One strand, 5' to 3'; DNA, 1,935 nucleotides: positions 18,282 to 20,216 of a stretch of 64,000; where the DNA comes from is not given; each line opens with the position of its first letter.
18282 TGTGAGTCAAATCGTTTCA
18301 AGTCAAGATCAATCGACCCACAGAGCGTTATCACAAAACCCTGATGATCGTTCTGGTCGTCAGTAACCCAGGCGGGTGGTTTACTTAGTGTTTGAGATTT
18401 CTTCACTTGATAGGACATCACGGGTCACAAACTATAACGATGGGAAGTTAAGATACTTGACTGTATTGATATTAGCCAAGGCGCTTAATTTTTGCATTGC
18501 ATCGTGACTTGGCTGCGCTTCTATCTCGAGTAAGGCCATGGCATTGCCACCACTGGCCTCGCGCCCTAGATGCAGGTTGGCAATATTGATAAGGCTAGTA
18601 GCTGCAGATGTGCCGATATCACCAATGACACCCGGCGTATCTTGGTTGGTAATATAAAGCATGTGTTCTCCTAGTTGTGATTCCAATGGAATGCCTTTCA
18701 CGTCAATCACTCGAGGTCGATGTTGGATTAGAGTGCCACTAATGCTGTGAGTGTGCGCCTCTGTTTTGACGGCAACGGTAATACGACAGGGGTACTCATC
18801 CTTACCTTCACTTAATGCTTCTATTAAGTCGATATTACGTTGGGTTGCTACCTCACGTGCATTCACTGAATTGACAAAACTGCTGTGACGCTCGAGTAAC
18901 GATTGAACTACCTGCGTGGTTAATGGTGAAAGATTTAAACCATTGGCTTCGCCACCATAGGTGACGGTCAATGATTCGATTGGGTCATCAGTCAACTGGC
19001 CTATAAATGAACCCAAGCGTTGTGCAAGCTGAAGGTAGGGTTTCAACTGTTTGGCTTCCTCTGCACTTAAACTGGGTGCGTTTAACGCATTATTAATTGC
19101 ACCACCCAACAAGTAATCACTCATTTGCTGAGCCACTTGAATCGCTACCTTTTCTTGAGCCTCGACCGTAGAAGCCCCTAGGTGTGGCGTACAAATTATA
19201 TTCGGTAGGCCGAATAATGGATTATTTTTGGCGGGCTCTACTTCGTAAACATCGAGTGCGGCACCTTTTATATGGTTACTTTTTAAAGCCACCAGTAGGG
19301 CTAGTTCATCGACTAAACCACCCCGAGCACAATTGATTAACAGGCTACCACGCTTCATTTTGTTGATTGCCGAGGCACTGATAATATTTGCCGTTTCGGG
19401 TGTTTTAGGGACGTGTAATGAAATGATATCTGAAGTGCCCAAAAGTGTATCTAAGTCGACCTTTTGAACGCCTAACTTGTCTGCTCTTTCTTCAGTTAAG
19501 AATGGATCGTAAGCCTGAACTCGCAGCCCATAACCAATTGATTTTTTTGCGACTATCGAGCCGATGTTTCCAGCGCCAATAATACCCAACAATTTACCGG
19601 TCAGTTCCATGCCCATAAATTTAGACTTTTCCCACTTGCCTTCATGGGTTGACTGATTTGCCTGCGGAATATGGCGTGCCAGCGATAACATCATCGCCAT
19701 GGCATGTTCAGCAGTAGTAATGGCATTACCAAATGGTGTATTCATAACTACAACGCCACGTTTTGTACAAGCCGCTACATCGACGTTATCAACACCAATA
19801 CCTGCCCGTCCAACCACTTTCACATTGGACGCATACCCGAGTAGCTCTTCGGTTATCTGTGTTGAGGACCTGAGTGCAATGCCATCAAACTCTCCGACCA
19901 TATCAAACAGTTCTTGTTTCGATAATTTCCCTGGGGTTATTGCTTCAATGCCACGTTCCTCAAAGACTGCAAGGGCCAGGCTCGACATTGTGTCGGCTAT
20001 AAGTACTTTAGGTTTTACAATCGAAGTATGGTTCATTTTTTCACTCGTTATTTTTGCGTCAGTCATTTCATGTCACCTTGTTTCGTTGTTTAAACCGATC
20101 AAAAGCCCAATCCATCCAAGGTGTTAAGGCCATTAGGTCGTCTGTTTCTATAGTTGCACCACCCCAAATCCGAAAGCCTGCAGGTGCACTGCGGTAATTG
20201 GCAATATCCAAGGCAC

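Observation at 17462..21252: Compact serC-serA-serB operon built from long-form (type I) SerA and Mtb-type SerC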

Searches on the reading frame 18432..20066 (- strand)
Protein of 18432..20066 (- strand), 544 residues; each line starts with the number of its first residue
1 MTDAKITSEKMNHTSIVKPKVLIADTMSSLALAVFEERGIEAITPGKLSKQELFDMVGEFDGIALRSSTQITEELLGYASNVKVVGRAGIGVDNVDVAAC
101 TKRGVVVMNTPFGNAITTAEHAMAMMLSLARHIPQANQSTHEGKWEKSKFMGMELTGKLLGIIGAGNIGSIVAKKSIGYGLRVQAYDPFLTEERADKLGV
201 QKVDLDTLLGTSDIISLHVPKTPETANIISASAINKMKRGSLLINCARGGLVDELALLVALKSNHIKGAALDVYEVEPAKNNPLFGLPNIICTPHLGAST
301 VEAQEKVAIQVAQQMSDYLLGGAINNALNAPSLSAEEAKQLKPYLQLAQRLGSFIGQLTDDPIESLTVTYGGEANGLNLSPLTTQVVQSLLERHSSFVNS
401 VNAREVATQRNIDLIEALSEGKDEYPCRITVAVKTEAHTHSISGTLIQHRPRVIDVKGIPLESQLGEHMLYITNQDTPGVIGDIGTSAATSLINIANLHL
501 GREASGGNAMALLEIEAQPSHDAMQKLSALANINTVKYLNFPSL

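Call 3: search_protein_families(library=ncbifam, proteins=[window:18432-20066:-])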
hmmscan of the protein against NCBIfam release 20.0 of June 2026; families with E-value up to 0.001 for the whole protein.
window:18432-20066:- (544 aa): 21 families
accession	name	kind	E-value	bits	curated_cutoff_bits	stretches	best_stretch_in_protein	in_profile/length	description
TIGR01327.1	PGDH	equivalog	1e-184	615.2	454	1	20-540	1-524/525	phosphoglycerate dehydrogenase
NF008759.0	PRK11790.1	equivalog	3.7e-82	276.2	404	1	17-346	10-344/410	phosphoglycerate dehydrogenase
NF009714.1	PRK13243.1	equivalog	2.3e-67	227.7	455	1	18-322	2-316/332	glyoxylate reductase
NF005069.0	PRK06487.1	equivalog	9.1e-56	189.2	448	1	63-325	51-317/320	2-hydroxyacid dehydrogenase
NF011938.0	PRK15409.1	equivalog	4.6e-51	173.8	492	1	20-329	9-319/324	glyoxylate/hydroxypyruvate reductase GhrB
NF005750.0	PRK07574.1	equivalog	1e-47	163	329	1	70-324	103-362/386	NAD-dependent formate dehydrogenase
NF006263.0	PRK08410.1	equivalog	4.1e-46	157.8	389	1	21-319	5-307/311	D-2-hydroxyacid dehydrogenase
NF005387.0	PRK06932.1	equivalog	1.6e-40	139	492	1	52-319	37-310/314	2-hydroxyacid dehydrogenase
NF001309.0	PRK00257.1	equivalog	2e-38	132.4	434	1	55-318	33-277/379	4-phosphoerythronate dehydrogenase PdxB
NF041369.1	Dhydh_Halo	equivalog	6.5e-38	130.7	400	1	89-326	63-302/305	D-2-hydroxyacid dehydrogenase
NF000492.1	vanH_gen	exception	4.2e-37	127.9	540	1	62-277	45-255/312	D-lactate dehydrogenase VanH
NF006374.0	PRK08605.1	subfamily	3.9e-35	121.5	356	1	44-278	31-267/332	D-lactate dehydrogenase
NF000128.1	vanH-Sc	exception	2.2e-30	105.9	650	1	55-277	58-275/337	D-lactate dehydrogenase VanH-Sc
NF009127.0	PRK12480.1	equivalog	3.3e-30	105.2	579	1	30-278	16-265/330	D-lactate dehydrogenase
NF000371.1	vanH_Agroup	exception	4.1e-30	105.1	700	1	80-277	70-260/322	VanH-A/VanH-Pt family D-lactate dehydrogenase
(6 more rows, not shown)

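Call 4: search_protein_families(library=pfam, proteins=[window:18432-20066:-])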
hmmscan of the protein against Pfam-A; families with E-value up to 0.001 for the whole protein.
window:18432-20066:- (544 aa): 4 families
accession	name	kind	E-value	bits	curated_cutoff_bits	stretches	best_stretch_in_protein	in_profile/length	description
PF02826.25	2-Hacid_dh_C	-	5.1e-61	205.6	25.1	1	123-297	1-178/178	D-isomer specific 2-hydroxyacid dehydrogenase, NAD binding domain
PF00389.36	2-Hacid_dh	-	5.9e-34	117.1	24.6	1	21-329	1-134/134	D-isomer specific 2-hydroxyacid dehydrogenase, catalytic domain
PF19304.4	PGDH_inter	-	8.2e-30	103.8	27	1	340-457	1-119/119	D-3-phosphoglycerate dehydrogenase intervening domain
PF03446.21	NAD_binding_2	-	0.00095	19.7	21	0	160-247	2-93/161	NAD binding domain of 6-phosphogluconate dehydrogenase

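Call 27: search_solved_structures(query=window:18432-20066:-, max_evalue=1e-30)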
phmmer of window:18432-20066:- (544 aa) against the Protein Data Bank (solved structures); distinct sequences matched with E-value up to 1e-30: 101 (the best 60 are shown).
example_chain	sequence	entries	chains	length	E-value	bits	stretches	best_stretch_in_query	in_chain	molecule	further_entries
1ygy_A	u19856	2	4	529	3e-94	319.8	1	18-530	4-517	D-3-phosphoglycerate dehydrogenase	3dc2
3ddn_A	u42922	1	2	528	3.6e-94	319.5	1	19-530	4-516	D-3-phosphoglycerate dehydrogenase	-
6cwa_A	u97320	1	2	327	1.3e-78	268.2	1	19-324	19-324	D-3-phosphoglycerate dehydrogenase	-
2g76_A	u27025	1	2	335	1.4e-78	268.1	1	19-324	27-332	D-3-phosphoglycerate dehydrogenase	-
7cvp_A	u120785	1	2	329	1.9e-78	267.7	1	19-324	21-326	D-3-phosphoglycerate dehydrogenase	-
6plf_A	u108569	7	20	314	1.9e-78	267.6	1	20-324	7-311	D-3-phosphoglycerate dehydrogenase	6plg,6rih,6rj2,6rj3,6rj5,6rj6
7dkm_A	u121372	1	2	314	1.1e-77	265.2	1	20-318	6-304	D-3-phosphoglycerate dehydrogenase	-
7ewh_A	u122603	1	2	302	1.5e-77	264.7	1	20-317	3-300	D-3-phosphoglycerate dehydrogenase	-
5n6c_A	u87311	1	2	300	2.1e-77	264.2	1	20-317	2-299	D-3-phosphoglycerate dehydrogenase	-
9jcm_A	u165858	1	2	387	1.2e-71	245.2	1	17-315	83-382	D-3-phosphoglycerate dehydrogenase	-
9jcn_A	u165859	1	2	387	8.4e-71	242.5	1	17-315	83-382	D-3-phosphoglycerate dehydrogenase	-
1wwk_A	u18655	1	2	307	6.5e-70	239.5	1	18-319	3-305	phosphoglycerate dehydrogenase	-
3k5p_A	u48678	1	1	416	4.1e-61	210.5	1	19-334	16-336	D-3-phosphoglycerate dehydrogenase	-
9whb_A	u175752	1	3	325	1.5e-60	208.7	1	18-324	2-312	3-phosphoglycerate dehydrogenase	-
2p9c_A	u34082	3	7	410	1.4e-58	202.2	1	29-334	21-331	D-3-phosphoglycerate dehydrogenase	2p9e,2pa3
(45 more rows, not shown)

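Call 30: search_solved_structures(query=window:18432-20066:-, max_evalue=1e-90, show_alignments=1)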
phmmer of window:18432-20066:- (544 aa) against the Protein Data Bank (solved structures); distinct sequences matched with E-value up to 1e-90: 2.
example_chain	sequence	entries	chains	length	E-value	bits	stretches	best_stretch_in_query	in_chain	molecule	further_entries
1ygy_A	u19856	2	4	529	3e-94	319.8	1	18-530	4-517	D-3-phosphoglycerate dehydrogenase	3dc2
3ddn_A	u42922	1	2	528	3.6e-94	319.5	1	19-530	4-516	D-3-phosphoglycerate dehydrogenase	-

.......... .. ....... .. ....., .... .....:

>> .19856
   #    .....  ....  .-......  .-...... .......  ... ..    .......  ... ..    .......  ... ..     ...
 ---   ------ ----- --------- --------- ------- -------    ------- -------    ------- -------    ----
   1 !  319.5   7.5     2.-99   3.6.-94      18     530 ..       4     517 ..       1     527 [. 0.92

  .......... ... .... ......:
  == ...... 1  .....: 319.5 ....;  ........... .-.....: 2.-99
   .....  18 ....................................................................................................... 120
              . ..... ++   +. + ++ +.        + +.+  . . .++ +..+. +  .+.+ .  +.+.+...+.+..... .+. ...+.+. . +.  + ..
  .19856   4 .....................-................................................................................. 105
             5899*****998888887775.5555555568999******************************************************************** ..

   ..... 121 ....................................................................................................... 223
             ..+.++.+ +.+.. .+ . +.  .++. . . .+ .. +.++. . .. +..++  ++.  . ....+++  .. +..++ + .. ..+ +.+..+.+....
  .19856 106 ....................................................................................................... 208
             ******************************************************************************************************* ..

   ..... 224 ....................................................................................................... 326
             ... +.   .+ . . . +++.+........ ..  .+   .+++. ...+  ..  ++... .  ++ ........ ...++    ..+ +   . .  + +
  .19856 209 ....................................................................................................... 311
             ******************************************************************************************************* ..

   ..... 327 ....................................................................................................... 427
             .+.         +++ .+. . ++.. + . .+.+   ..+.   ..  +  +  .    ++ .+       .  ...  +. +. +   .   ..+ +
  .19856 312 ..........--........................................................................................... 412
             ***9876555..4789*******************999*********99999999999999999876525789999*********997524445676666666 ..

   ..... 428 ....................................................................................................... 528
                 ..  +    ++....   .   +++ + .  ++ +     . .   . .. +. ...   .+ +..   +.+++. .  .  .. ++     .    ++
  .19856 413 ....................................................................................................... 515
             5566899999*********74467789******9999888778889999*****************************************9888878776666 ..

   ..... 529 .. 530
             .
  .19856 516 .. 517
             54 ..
